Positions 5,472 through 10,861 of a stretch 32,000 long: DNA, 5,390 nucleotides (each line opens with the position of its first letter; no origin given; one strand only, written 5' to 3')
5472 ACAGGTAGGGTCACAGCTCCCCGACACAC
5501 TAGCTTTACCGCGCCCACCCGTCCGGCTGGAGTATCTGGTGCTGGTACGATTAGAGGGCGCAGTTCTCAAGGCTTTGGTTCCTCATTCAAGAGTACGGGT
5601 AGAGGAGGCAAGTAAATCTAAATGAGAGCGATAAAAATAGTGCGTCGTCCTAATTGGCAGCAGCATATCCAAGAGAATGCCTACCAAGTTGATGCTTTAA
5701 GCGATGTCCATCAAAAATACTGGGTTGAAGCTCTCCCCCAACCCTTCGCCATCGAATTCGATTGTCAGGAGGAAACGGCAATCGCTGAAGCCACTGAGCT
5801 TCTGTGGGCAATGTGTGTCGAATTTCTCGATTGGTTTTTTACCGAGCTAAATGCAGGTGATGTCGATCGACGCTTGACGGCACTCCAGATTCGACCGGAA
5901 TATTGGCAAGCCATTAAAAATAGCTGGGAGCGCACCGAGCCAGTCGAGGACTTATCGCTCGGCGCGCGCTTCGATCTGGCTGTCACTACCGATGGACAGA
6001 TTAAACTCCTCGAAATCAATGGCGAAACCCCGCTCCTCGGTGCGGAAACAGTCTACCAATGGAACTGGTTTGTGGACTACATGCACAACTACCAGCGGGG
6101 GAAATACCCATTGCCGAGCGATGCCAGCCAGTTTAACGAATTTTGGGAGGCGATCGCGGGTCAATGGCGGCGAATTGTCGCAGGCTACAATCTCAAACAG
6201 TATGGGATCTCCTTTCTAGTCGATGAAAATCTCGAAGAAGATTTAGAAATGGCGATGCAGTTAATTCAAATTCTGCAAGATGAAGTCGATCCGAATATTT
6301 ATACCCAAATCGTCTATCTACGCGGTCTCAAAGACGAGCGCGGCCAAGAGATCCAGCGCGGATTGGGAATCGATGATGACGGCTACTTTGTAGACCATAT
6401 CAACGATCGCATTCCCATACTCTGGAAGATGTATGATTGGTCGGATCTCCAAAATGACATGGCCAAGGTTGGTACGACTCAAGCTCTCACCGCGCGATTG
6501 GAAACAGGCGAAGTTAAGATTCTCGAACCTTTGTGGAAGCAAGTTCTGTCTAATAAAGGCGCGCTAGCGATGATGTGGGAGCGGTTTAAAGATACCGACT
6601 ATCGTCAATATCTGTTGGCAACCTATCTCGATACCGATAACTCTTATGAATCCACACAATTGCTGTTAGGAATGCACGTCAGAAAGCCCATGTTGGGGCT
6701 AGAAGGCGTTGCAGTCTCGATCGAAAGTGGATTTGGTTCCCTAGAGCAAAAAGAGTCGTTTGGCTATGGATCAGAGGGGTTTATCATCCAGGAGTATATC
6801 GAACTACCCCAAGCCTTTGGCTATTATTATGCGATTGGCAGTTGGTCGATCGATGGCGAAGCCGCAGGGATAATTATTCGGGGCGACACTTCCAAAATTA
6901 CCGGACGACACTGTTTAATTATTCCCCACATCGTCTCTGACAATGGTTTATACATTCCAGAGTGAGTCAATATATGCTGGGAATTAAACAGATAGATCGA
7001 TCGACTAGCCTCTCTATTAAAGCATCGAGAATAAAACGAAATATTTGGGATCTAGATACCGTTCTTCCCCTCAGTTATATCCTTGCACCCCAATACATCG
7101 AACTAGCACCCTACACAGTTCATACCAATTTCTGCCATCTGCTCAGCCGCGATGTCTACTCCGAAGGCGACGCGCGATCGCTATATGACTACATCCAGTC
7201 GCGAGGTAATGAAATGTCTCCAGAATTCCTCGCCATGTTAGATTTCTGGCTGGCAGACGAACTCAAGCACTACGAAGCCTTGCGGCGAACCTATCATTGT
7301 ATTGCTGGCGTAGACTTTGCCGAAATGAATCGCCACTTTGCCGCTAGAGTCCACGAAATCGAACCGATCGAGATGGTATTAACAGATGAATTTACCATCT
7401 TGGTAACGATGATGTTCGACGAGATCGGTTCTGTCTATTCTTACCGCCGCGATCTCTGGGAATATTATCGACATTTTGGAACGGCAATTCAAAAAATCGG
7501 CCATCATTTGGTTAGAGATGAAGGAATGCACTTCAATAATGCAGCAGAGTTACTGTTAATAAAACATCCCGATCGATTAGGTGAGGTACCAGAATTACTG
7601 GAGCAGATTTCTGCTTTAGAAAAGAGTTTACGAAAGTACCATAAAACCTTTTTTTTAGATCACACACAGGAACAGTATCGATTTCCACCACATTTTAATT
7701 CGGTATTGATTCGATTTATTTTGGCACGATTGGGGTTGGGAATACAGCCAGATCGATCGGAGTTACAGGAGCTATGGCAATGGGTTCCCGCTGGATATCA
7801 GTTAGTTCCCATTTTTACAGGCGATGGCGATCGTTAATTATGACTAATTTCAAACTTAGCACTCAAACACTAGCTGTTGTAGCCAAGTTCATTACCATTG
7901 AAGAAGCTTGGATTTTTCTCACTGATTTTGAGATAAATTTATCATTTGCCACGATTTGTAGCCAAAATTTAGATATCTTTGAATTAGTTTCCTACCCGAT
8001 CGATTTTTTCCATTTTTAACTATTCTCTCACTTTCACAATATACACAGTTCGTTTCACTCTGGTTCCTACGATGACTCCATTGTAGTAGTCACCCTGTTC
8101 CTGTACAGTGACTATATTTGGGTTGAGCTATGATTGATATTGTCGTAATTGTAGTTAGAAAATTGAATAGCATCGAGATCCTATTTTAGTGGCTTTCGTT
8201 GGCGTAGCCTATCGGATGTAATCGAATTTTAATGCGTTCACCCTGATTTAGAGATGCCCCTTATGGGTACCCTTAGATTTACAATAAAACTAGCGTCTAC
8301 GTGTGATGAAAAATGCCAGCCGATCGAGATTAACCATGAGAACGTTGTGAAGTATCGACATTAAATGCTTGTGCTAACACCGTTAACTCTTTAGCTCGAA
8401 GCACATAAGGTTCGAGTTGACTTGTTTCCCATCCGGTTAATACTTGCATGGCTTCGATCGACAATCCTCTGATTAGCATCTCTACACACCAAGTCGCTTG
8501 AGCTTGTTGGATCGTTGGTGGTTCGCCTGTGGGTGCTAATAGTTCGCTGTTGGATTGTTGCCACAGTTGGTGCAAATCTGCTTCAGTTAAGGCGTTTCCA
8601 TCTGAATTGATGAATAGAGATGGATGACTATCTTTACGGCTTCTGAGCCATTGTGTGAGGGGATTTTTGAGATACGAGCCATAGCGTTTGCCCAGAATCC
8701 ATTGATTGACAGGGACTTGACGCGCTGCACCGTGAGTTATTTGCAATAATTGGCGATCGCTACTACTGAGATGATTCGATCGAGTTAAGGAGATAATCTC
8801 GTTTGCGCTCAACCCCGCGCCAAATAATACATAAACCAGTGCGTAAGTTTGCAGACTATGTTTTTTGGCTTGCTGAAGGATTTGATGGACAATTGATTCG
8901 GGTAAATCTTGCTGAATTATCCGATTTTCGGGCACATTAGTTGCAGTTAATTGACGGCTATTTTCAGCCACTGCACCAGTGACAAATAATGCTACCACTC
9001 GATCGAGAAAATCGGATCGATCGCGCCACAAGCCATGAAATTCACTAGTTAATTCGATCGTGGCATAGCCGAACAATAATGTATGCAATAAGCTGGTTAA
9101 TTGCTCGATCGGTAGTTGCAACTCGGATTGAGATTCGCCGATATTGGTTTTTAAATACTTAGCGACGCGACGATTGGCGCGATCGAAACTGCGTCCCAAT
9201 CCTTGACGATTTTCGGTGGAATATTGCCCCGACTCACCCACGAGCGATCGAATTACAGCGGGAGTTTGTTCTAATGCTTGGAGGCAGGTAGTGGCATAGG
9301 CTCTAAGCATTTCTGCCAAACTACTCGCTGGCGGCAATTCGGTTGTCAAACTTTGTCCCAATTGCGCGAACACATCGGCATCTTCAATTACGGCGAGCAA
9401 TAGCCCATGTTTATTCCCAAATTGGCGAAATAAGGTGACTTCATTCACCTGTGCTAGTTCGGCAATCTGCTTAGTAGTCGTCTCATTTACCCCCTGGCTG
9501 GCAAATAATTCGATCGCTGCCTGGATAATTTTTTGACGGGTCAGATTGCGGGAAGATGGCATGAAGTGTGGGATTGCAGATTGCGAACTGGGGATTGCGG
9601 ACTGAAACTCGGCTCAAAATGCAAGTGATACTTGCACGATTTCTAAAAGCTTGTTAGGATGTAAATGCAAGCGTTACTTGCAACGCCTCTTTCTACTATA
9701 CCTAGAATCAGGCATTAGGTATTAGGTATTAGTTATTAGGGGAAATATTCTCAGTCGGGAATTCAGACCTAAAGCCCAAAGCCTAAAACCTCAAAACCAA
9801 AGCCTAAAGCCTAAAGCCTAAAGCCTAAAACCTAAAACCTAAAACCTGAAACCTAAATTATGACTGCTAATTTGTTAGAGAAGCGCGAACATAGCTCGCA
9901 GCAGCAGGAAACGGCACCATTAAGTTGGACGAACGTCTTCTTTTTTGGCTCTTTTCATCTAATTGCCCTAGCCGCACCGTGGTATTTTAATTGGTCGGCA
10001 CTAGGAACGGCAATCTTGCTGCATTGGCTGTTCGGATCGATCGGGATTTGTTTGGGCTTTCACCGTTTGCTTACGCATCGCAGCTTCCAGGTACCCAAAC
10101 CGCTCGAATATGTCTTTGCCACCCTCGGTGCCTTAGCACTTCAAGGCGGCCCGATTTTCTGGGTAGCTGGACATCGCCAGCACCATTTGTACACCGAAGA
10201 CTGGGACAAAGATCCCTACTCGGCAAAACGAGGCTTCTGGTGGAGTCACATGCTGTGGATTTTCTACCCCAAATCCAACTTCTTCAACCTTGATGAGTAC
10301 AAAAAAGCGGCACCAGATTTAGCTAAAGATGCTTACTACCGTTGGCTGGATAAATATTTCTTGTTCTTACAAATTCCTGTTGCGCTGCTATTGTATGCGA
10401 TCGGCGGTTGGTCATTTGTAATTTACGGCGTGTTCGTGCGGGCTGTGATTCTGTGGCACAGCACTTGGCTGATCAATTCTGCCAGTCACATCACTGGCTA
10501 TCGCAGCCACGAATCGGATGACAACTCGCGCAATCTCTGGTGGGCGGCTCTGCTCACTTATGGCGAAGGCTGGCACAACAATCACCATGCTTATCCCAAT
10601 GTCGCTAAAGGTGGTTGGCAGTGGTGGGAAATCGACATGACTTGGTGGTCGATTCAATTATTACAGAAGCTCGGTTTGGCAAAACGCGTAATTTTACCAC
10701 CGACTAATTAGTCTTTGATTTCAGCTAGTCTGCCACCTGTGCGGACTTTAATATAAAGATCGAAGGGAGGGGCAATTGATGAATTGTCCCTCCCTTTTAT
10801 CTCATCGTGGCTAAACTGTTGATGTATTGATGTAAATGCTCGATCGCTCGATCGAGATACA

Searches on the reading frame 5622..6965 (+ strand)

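Call 58: search_protein_families(library=pfam, proteins=[window:5622-6965:+], max_evalue=0.001)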
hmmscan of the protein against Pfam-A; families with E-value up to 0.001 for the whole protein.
window:5622-6965:+ (447 aa): 1 family
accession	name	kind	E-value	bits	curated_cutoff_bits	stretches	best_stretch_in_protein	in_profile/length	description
PF03738.19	GSP_synth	-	1.7e-62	212.2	29.3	1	12-438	1-371/371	Glutathionylspermidine synthase preATP-grasp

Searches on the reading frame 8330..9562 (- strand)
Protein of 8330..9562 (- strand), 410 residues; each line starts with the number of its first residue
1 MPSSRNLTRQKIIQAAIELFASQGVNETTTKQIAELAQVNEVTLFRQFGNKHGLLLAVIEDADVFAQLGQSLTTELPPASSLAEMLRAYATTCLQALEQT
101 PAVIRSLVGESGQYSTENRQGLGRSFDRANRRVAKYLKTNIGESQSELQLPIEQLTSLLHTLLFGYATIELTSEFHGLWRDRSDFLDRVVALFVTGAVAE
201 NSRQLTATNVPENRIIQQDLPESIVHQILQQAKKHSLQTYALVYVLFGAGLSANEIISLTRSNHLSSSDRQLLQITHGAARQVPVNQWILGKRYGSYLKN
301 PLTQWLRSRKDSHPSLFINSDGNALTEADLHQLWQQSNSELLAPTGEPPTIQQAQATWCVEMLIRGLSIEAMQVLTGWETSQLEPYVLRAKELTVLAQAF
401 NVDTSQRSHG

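Call 58: search_protein_families(library=pfam, proteins=[window:8330-9562:-], max_evalue=0.001)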
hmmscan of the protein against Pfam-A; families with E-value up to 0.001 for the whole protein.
window:8330-9562:- (410 aa): 2 families
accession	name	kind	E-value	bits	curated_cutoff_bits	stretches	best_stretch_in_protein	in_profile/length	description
PF00440.29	TetR_N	-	2.3e-13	50.1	24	1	12-58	1-47/47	Bacterial regulatory proteins, tetR family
PF00589.27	Phage_integrase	-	1.7e-08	34.9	27.1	1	220-381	3-159/172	Phage integrase family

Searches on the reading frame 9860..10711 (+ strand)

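Call 58: search_protein_families(library=pfam, proteins=[window:9860-10711:+], max_evalue=0.001)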
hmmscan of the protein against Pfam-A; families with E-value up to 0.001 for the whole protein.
window:9860-10711:+ (283 aa): 1 family
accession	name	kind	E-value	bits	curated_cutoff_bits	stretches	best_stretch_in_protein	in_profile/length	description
PF00487.30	FA_desaturase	-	4.1e-22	79.6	29.7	1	45-262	3-235/253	Fatty acid desaturase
